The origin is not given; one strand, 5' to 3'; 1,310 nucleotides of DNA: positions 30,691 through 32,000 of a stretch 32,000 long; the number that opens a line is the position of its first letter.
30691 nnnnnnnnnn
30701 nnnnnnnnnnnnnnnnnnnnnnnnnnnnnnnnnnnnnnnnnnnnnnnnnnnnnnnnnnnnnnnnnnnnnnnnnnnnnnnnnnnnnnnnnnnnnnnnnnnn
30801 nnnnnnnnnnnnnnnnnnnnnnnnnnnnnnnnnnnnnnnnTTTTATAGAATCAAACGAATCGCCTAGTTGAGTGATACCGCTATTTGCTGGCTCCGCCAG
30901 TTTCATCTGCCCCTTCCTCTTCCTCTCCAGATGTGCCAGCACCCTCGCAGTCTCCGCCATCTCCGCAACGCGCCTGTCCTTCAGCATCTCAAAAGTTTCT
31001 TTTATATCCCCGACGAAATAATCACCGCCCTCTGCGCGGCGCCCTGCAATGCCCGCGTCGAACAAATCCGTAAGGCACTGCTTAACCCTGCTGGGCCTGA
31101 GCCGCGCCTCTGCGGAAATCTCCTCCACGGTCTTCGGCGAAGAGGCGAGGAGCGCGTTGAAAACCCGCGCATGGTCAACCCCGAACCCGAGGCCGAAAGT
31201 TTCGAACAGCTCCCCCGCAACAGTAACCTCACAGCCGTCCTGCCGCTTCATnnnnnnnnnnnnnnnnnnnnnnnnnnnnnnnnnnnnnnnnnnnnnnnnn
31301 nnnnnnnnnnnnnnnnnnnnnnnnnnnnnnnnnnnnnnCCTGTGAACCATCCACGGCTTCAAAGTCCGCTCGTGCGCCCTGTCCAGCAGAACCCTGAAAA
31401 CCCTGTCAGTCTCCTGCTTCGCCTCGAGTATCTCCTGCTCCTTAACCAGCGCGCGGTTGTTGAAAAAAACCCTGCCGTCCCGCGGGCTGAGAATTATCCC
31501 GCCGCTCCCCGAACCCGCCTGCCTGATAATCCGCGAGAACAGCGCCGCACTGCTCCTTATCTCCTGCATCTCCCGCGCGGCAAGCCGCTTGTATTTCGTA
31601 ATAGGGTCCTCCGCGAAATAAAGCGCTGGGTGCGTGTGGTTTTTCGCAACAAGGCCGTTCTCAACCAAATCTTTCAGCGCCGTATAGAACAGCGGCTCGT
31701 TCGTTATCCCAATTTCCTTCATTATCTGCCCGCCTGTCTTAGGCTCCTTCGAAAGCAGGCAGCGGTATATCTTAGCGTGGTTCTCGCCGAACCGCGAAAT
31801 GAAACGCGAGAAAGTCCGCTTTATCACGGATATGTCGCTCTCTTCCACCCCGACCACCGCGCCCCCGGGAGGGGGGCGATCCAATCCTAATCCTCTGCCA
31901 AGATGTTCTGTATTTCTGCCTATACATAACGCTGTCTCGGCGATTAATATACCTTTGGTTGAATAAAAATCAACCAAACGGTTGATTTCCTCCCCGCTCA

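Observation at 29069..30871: Low-GC single-gene insertion encoding an unknown 390-aa N-terminus fused to a diadenylate-cyclase-like domain with RHR replaced by RYN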

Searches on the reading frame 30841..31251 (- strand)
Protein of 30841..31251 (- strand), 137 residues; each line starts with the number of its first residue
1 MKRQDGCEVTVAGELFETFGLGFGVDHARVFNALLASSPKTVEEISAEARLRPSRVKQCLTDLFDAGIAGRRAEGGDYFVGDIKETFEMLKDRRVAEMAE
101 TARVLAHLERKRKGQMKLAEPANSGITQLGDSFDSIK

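Call 18: search_protein_families(library=pfam, proteins=[window:30841-31251:-], max_evalue=0.01)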
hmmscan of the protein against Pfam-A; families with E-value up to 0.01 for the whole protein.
window:30841-31251:- (137 aa): 6 families
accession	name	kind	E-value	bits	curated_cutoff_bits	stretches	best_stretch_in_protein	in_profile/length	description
PF01978.25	TrmB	-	3.4e-06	27.3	25.6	1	21-73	4-56/68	Sugar-specific transcriptional regulator TrmB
PF01022.26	HTH_5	-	0.00085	19.6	22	1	34-68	10-44/47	Bacterial regulatory protein, arsR family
PF24270.1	HTH_Cmi2_C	-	0.0061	17.2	27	0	29-74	79-123/125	Cmi2, C-terminal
PF17782.7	DprA_WH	-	0.0069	16.8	22.9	0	26-63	13-49/61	DprA winged helix domain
PF02002.24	TFIIE_alpha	-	0.0079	16.5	22.9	0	23-70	11-58/105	TFIIE alpha subunit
PF08221.17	HTH_9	-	0.009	16.5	23.4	0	28-61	16-49/62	RNA polymerase III subunit RPC82 helix-turn-helix domain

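Call 78: search_protein_families(library=padloc, proteins=[window:30841-31251:-], max_evalue=0.01)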
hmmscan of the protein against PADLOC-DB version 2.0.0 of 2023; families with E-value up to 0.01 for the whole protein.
window:30841-31251:- (137 aa): 1 family
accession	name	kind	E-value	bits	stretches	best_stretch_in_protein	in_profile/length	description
PDLC01438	Csa3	-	0.0059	14.7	1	28-112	151-217/305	"CAS-I,CAS-II,CAS-III,CAS-IV,CAS-V,CAS-VI; associated_signaling"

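Call 108: search_protein_families(library=phrogs, proteins=[window:30841-31251:-], max_evalue=0.001)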
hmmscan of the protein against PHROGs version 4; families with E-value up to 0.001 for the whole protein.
window:30841-31251:- (137 aa): 0 families

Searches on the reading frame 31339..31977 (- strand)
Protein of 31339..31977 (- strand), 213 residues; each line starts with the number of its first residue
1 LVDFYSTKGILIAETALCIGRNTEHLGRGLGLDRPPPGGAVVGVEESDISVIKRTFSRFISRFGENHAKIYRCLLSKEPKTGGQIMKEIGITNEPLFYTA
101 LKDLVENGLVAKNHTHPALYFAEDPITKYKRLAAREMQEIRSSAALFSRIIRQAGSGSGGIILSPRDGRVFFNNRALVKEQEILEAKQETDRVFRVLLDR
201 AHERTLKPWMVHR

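Call 18: search_protein_families(library=pfam, proteins=[window:31339-31977:-], max_evalue=0.01)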
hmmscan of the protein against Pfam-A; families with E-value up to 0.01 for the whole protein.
window:31339-31977:- (213 aa): 1 family
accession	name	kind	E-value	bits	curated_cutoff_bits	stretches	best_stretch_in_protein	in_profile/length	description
PF01978.25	TrmB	-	7.3e-08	32.6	25.6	1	63-125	6-67/68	Sugar-specific transcriptional regulator TrmB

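Call 78: search_protein_families(library=padloc, proteins=[window:31339-31977:-], max_evalue=0.01)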
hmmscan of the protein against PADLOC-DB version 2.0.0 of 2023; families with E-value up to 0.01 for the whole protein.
window:31339-31977:- (213 aa): 1 family
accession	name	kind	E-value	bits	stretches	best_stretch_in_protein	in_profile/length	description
PDLC01438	Csa3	-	0.00074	17.6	1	61-146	144-209/305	"CAS-I,CAS-II,CAS-III,CAS-IV,CAS-V,CAS-VI; associated_signaling"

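Call 108: search_protein_families(library=phrogs, proteins=[window:31339-31977:-], max_evalue=0.001)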
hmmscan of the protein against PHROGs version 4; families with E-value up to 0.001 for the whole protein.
window:31339-31977:- (213 aa): 0 families
